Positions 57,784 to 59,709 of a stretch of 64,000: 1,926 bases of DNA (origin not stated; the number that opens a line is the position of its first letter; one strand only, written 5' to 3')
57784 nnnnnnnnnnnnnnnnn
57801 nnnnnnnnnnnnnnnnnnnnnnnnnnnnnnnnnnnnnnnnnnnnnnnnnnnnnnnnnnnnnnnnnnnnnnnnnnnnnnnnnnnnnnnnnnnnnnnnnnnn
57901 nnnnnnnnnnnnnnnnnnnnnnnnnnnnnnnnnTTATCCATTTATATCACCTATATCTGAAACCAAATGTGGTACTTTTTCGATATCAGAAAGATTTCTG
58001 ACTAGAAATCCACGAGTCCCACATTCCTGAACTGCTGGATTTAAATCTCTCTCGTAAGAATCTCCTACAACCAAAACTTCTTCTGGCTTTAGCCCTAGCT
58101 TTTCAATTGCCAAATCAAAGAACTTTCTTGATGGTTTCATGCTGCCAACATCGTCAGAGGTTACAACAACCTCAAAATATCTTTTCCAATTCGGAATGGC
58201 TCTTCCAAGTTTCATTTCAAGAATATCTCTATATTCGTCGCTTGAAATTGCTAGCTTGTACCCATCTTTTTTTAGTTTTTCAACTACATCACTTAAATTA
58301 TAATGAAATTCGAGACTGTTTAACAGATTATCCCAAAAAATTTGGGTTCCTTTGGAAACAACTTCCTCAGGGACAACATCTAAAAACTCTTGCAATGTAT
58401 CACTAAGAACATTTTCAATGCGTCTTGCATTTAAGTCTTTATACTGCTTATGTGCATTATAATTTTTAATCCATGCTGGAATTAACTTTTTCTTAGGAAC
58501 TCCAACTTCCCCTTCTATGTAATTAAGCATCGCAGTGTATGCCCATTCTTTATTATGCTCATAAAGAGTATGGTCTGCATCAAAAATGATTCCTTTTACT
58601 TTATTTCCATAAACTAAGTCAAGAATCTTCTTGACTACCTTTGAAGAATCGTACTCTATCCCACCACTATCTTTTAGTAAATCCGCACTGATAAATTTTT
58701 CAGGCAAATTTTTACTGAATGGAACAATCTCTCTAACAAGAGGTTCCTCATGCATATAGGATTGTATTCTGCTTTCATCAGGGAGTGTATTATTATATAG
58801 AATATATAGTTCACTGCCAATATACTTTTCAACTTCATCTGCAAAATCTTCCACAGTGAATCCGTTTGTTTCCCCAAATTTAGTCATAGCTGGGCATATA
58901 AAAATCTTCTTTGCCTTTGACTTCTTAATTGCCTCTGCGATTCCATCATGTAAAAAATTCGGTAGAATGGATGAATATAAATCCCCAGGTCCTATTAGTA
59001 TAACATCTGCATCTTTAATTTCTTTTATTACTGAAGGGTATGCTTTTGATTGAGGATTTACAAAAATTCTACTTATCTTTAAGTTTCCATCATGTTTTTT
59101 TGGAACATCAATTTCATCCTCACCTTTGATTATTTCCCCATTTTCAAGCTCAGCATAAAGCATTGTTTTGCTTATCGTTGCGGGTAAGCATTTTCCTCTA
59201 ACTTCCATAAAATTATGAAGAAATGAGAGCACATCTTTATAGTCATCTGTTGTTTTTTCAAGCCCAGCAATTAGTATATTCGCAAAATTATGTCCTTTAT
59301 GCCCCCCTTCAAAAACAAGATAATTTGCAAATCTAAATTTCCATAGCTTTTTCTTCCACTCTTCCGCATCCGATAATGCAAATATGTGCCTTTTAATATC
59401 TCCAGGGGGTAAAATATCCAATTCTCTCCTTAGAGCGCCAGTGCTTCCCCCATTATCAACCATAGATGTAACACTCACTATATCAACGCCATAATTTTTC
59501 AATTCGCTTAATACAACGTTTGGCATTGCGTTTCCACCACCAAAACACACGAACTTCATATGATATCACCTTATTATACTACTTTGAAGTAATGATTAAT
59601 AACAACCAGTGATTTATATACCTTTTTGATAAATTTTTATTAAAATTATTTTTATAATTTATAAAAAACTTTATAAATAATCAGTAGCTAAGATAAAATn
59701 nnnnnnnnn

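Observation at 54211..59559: Tightly packed five-gene operon around a CofD/YvcK-HAD fusion: candidate uncharacterised small-molecule pathway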

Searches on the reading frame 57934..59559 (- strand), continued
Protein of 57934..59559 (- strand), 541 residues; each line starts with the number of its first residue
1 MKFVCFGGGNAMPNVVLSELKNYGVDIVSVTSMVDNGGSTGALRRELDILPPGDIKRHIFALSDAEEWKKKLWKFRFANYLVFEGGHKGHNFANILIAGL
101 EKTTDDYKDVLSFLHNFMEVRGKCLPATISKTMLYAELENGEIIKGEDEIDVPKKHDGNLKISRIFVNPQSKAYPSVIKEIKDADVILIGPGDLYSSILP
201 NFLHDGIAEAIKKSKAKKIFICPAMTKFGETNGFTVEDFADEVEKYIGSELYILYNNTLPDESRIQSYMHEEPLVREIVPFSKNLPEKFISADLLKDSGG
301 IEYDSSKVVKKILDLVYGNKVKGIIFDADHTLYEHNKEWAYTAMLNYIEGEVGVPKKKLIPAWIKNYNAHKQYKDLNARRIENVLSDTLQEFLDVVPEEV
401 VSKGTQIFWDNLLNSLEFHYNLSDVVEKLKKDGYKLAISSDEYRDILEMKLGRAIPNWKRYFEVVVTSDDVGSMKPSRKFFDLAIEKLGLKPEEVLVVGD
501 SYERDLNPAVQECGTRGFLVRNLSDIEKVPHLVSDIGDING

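Call 62: search_solved_structures(query=window:57934-59559:-, max_evalue=0.001, show_alignments=2)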
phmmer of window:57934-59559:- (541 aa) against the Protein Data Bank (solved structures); distinct sequences matched with E-value up to 0.001: 26.
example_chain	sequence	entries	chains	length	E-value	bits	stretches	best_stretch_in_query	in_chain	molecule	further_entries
2hzb_A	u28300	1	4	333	3.2e-54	187.9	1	3-249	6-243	Hypothetical UPF0052 protein BH3568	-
2o2z_A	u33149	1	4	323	3.8e-54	187.7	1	3-249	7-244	hypothetical protein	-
2ppv_A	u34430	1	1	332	8.2e-45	156.8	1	2-251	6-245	Uncharacterized protein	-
2p0y_A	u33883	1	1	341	1.1e-38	136.6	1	2-319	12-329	Hypothetical protein lp_0780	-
2q7x_A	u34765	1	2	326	1.2e-38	136.4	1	2-316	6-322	UPF0052 protein SP_1565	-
4ygq_A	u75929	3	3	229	1e-10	44.3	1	417-511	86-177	Hydrolase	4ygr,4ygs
3u26_A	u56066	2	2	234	5e-08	35.5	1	380-509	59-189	PF00702 domain protein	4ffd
6q7n_A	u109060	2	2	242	5.6e-08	35.3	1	380-509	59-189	BH32 | OE1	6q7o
6q7q_A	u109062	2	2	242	6.2e-08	35.1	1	343-509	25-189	OE1.3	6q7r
6q7p_A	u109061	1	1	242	6.8e-08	35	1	380-509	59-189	OE1.2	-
2yy6_A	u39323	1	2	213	1.1e-07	34.3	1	394-516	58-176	phosphoglycolate phosphatase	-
2nyv_A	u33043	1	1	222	1.3e-07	34.1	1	394-516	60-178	Phosphoglycolate phosphatase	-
1x42_A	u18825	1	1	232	2.5e-07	33.2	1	372-509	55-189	hypothetical protein PH0459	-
6z1k_A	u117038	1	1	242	1.6e-06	30.5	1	350-509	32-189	BH32.6 protein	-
8bp1_A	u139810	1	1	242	1.6e-06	30.5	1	322-509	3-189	BHMeHis1.0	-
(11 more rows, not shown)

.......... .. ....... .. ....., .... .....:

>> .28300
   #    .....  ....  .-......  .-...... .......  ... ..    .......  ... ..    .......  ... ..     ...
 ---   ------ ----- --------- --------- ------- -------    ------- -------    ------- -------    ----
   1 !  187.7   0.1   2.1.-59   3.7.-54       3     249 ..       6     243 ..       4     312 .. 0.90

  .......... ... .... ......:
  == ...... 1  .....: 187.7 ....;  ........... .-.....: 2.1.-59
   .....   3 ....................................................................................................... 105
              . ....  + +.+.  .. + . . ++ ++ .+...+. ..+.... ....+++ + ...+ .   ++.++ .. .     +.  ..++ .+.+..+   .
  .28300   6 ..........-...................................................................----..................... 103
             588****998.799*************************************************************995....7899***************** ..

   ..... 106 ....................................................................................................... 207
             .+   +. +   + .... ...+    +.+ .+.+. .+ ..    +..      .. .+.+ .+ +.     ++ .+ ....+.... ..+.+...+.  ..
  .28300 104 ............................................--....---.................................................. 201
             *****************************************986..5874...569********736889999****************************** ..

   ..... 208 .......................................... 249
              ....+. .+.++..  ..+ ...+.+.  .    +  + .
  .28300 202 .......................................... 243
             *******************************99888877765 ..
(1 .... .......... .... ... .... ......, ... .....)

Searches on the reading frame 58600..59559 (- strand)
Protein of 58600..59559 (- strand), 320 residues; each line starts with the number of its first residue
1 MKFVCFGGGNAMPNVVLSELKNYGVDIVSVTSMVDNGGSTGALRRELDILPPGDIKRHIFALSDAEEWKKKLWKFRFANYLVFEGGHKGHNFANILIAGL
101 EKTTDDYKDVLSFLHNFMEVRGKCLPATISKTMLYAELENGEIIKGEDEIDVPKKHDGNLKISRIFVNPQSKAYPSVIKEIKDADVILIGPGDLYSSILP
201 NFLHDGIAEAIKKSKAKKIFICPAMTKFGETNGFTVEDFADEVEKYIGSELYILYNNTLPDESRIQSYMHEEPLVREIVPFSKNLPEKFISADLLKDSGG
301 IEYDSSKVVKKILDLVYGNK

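Call 74: search_solved_structures(query=window:58600-59559:-, max_evalue=1e-20, show_alignments=5)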
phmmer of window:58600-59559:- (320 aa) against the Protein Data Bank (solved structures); distinct sequences matched with E-value up to 1e-20: 5.
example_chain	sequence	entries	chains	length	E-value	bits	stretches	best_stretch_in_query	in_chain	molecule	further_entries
2hzb_A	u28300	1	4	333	9.9e-55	189.4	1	3-249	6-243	Hypothetical UPF0052 protein BH3568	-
2o2z_A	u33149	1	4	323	1.1e-54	189.2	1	3-249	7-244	hypothetical protein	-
2ppv_A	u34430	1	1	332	2.7e-45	158.4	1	2-251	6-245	Uncharacterized protein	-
2q7x_A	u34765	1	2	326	4.7e-39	137.9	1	2-316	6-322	UPF0052 protein SP_1565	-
2p0y_A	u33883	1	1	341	5.9e-39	137.6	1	2-316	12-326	Hypothetical protein lp_0780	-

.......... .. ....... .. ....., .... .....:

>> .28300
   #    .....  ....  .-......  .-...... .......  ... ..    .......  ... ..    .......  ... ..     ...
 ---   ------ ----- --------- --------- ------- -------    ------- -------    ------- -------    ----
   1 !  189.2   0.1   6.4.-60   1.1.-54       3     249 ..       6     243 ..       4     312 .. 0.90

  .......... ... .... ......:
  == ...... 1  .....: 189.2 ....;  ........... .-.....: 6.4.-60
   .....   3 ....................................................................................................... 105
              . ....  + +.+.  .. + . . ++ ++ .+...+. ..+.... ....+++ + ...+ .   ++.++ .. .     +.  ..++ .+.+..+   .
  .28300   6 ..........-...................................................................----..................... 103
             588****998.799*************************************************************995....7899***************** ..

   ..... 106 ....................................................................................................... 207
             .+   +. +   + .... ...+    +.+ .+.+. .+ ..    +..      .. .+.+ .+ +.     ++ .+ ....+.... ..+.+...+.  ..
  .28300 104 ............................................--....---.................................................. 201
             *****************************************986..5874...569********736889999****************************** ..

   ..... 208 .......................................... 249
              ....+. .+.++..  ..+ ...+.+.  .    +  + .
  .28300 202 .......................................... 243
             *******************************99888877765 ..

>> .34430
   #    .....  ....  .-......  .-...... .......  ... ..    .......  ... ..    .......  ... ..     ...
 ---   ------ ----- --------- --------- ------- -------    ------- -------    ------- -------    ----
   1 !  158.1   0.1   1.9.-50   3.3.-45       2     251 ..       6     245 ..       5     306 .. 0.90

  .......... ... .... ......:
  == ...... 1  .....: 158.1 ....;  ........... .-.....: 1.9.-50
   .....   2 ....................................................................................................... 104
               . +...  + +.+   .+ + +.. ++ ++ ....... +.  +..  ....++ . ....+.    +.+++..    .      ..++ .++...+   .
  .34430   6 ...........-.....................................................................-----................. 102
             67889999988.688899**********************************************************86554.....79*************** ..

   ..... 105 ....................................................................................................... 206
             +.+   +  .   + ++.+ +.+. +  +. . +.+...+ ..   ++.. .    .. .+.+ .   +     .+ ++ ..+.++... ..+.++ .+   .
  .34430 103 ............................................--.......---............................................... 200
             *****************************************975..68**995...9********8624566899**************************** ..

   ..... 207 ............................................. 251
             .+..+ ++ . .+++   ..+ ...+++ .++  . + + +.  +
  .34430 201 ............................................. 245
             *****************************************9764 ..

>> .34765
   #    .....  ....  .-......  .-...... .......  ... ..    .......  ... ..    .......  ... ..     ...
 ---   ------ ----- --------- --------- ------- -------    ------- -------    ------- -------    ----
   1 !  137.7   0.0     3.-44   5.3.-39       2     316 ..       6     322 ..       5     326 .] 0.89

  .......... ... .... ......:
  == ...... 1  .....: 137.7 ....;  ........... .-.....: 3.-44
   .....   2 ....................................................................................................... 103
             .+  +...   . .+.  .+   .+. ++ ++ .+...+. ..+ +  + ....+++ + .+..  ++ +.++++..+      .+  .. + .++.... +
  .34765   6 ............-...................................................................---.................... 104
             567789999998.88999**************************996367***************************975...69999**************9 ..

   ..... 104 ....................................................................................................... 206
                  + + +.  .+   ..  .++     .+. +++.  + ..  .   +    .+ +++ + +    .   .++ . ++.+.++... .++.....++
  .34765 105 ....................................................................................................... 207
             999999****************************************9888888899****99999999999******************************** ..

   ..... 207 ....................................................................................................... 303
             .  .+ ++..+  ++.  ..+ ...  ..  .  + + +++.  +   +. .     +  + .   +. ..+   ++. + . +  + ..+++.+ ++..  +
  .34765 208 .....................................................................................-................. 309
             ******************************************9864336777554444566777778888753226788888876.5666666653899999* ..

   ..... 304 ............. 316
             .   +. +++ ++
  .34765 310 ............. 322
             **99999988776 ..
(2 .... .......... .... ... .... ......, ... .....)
